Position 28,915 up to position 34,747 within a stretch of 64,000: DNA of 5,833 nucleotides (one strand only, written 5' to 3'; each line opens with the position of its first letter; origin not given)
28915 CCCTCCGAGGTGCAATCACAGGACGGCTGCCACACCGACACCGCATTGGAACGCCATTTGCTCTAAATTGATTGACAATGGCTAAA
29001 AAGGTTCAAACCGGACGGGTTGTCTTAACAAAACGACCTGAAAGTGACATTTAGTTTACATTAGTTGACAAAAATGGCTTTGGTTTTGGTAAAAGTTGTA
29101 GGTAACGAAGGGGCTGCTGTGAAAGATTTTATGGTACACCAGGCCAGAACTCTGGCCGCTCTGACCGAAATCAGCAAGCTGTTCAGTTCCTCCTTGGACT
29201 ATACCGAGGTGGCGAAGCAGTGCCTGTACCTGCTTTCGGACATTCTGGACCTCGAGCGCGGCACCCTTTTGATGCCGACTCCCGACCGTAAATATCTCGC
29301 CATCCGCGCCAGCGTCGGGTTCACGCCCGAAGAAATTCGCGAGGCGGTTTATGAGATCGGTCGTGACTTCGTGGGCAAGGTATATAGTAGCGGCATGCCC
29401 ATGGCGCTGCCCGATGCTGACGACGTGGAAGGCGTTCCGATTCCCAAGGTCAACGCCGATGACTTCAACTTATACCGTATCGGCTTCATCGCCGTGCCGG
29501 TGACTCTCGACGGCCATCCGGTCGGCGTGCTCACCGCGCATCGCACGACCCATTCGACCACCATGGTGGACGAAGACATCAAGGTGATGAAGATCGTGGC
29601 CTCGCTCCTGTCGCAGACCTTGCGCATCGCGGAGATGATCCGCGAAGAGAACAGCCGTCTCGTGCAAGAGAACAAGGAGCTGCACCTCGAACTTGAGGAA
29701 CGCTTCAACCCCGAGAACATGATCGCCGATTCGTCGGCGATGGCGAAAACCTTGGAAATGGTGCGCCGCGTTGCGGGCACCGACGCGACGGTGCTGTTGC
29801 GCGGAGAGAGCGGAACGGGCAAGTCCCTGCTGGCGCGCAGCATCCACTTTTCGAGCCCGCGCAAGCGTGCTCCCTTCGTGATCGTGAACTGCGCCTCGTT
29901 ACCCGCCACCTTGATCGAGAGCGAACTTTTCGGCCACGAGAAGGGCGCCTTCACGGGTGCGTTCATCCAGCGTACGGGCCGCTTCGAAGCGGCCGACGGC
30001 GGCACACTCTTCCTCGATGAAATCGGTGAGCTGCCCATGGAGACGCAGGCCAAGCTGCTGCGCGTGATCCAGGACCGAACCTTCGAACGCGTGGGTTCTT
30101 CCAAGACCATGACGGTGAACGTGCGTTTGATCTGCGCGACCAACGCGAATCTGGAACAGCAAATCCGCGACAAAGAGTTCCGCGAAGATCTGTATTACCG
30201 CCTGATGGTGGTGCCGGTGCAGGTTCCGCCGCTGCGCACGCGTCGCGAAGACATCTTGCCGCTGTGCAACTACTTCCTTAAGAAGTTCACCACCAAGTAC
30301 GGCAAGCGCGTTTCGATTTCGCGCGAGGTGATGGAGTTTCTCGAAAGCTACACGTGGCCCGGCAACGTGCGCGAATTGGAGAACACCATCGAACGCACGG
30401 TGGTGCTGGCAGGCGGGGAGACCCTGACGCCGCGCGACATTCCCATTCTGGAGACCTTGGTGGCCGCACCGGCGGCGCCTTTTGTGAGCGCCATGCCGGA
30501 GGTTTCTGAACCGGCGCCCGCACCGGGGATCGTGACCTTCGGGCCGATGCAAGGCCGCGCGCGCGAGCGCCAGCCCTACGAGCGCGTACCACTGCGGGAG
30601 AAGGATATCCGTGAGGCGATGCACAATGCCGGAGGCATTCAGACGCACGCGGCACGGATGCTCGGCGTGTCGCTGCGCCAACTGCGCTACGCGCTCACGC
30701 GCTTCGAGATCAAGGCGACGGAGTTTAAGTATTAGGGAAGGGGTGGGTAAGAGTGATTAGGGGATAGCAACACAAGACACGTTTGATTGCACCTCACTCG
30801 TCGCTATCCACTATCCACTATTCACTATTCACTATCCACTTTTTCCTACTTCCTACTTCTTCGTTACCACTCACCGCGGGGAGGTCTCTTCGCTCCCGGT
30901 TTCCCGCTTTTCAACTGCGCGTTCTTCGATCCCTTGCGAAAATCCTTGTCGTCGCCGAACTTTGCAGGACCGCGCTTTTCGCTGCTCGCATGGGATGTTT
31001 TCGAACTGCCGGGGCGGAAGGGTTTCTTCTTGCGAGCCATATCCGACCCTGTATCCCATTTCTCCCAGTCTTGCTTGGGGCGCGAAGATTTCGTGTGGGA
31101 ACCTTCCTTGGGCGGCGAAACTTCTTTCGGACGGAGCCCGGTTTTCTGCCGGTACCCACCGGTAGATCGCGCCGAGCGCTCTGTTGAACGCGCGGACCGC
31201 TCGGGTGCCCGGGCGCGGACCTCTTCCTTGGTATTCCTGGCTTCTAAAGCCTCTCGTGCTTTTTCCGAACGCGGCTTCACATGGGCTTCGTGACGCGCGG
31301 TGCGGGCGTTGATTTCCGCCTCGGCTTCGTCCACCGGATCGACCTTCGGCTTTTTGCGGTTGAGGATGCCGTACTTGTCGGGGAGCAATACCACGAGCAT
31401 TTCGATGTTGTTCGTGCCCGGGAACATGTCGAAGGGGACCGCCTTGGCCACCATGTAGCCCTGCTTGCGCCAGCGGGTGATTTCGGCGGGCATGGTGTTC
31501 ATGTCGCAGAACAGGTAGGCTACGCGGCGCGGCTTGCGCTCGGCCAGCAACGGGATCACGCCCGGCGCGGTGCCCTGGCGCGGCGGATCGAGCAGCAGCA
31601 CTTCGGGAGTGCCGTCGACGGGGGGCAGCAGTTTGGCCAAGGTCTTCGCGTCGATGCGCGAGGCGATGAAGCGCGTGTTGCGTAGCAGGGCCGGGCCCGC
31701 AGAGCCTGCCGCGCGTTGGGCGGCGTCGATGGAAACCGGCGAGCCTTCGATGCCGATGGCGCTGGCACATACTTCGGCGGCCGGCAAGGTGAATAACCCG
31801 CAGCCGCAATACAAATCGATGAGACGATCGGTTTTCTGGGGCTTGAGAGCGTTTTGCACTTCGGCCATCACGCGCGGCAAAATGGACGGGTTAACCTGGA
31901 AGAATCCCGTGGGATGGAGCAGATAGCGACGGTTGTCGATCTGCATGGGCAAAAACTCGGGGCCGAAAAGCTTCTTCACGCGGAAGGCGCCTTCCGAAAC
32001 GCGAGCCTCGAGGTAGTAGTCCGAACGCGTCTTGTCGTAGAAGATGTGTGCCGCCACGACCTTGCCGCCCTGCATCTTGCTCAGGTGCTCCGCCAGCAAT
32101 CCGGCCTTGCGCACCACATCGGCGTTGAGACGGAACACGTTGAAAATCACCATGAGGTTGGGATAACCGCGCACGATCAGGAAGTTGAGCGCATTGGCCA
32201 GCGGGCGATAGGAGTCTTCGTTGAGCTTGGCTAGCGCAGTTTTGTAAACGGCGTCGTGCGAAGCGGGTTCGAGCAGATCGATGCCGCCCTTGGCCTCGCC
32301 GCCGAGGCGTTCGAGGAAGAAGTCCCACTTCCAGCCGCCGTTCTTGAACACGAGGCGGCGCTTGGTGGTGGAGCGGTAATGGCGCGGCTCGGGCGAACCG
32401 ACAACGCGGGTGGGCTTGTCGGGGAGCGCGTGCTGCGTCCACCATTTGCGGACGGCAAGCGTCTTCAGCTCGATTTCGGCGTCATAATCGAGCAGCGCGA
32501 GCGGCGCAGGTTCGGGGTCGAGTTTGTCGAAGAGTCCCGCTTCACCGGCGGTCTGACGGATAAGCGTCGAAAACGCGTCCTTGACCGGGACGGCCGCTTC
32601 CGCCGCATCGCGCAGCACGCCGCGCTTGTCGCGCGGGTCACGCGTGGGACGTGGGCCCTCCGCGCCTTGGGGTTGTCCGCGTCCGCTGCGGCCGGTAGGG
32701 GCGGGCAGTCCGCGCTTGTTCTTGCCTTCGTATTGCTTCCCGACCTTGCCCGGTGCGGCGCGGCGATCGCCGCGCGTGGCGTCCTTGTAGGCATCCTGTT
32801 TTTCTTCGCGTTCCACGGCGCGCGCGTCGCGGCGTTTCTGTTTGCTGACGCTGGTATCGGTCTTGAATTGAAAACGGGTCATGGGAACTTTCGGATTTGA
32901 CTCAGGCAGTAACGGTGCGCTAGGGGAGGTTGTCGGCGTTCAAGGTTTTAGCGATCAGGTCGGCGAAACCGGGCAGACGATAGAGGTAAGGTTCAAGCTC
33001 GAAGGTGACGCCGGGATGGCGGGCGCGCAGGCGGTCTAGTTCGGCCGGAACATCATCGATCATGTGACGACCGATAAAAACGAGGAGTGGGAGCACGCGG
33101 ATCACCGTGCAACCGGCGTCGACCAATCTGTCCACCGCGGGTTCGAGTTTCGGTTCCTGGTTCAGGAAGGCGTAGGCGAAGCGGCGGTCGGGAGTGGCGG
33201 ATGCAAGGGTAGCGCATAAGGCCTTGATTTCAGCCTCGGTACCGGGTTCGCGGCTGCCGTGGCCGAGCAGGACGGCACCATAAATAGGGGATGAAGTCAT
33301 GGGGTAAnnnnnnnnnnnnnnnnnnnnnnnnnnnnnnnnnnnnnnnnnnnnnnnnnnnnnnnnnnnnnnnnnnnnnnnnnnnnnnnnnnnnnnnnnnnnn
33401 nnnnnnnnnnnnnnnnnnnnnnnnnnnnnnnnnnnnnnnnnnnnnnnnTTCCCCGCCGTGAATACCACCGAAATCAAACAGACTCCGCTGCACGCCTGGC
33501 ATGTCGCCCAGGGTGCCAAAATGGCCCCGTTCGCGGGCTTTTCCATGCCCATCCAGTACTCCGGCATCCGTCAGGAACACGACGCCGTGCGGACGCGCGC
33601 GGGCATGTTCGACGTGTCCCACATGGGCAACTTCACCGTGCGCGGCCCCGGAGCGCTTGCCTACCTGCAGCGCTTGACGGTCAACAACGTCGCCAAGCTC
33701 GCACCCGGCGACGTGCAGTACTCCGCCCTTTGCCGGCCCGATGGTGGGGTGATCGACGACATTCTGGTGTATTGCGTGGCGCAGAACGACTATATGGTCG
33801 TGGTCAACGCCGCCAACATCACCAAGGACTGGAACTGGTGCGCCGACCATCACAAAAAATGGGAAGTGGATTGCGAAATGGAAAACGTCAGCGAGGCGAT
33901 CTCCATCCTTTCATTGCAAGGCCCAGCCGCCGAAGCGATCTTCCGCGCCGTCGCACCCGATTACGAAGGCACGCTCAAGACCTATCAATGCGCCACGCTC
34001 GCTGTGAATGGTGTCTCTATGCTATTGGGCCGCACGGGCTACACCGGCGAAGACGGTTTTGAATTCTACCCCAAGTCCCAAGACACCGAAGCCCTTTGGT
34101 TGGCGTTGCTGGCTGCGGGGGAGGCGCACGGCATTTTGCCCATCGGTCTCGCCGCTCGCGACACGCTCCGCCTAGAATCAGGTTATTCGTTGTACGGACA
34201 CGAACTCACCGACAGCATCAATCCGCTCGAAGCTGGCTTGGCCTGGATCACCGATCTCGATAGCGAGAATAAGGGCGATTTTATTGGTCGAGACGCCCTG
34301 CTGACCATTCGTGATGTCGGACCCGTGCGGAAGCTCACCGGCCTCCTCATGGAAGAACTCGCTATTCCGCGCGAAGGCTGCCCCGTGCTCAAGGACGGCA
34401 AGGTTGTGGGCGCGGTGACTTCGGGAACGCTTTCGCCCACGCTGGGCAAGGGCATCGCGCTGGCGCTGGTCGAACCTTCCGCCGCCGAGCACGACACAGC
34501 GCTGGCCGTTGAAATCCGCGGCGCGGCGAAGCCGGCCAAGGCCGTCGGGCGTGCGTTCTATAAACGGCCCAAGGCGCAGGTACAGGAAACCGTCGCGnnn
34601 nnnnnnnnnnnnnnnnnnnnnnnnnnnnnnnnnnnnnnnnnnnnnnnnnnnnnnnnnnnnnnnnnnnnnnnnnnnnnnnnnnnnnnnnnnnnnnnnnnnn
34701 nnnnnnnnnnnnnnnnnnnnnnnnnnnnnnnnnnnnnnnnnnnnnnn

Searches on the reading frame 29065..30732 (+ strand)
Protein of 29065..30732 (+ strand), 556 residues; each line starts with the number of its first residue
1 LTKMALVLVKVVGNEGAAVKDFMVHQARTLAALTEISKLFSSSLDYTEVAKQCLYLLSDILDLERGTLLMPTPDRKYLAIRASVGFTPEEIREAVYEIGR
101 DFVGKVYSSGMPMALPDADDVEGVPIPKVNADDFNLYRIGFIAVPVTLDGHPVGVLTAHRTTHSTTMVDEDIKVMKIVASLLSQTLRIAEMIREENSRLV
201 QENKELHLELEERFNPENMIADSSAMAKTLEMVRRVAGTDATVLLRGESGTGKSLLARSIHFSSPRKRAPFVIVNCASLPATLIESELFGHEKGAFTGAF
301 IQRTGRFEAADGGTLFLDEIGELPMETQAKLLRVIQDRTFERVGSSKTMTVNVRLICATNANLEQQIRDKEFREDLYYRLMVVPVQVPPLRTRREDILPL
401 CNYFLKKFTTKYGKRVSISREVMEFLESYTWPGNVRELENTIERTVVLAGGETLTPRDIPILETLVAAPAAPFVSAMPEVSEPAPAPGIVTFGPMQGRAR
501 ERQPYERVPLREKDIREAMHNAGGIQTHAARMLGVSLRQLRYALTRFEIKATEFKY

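Call 37: search_protein_families(library=pfam, proteins=[window:29065-30732:+], max_evalue=0.00001)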
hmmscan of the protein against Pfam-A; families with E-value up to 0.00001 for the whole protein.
window:29065-30732:+ (556 aa): 9 families
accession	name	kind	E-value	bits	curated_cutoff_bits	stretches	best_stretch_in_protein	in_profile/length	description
PF00158.32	Sigma54_activat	-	6.4e-72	241.1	20.2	1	220-385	2-167/168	Sigma-54 interaction domain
PF25601.1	AAA_lid_14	-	2.4e-25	88.6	27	1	391-460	1-71/87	AAA+ ATPase lid domain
PF14532.12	Sigma54_activ_2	-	4.5e-22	79.2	25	1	221-390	2-138/138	Sigma-54 interaction domain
PF01590.32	GAF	-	3.1e-12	47.6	22.4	1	47-186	3-133/133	GAF domain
PF13185.12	GAF_2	-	5.7e-10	40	28.6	1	44-186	2-135/136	GAF domain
PF02954.25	HTH_8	-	3.7e-08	33.4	22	1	515-547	10-42/42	Bacterial regulatory protein, Fis family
PF07728.20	AAA_5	-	4.6e-08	33.6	22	1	243-363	2-125/139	AAA domain (dynein-related subfamily)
PF13492.12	GAF_3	-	8.2e-08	33.2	27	1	50-185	6-126/129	GAF domain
PF00004.35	AAA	-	1.8e-06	28.8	21.2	1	243-361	1-110/131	ATPase family associated with various cellular activities (AAA)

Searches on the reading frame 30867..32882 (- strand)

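Call 37: search_protein_families(library=pfam, proteins=[window:30867-32882:-], max_evalue=0.00001)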
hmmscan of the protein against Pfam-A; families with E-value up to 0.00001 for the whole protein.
window:30867-32882:- (672 aa): 1 family
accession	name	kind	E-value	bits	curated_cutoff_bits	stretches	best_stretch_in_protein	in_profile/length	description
PF05958.17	tRNA_U5-meth_tr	-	1.3e-11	44.6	23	1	302-499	154-354/357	tRNA (Uracil-5-)-methyltransferase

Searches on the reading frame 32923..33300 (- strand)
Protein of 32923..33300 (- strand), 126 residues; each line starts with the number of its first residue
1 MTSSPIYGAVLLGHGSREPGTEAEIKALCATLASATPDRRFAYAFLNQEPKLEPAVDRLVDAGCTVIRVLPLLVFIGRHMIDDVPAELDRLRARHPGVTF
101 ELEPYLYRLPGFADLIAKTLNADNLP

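Call 37: search_protein_families(library=pfam, proteins=[window:32923-33300:-], max_evalue=0.00001)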
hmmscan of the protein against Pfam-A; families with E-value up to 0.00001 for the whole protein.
window:32923-33300:- (126 aa): 1 family
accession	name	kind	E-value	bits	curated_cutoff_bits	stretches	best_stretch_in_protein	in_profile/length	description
PF01903.22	CbiX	-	1.5e-19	70.7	22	1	14-117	1-105/106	CbiX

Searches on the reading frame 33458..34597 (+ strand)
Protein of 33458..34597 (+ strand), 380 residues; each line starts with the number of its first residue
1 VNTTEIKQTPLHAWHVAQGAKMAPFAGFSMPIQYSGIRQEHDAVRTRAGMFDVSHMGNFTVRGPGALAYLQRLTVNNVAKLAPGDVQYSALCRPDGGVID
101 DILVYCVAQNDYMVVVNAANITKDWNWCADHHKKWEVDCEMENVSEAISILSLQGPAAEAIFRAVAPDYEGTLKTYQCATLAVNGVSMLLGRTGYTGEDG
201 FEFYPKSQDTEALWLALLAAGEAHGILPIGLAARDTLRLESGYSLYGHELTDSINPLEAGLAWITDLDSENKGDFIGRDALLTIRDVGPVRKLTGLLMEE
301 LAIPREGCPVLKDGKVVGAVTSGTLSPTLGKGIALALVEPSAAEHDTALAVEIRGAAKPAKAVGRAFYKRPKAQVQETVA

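Call 57: search_protein_families(library=pfam, proteins=[window:33458-34597:+], max_evalue=0.00001)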
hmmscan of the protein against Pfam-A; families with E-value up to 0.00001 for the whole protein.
window:33458-34597:+ (380 aa): 2 families
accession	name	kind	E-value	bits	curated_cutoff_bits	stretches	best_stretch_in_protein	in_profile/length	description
PF01571.26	GCV_T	-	9.2e-94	313.9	25.6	1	11-263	1-254/255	Aminomethyltransferase folate-binding domain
PF08669.17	GCV_T_C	-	1.2e-22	80.1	25.9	1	291-369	1-80/80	Glycine cleavage T-protein C-terminal barrel domain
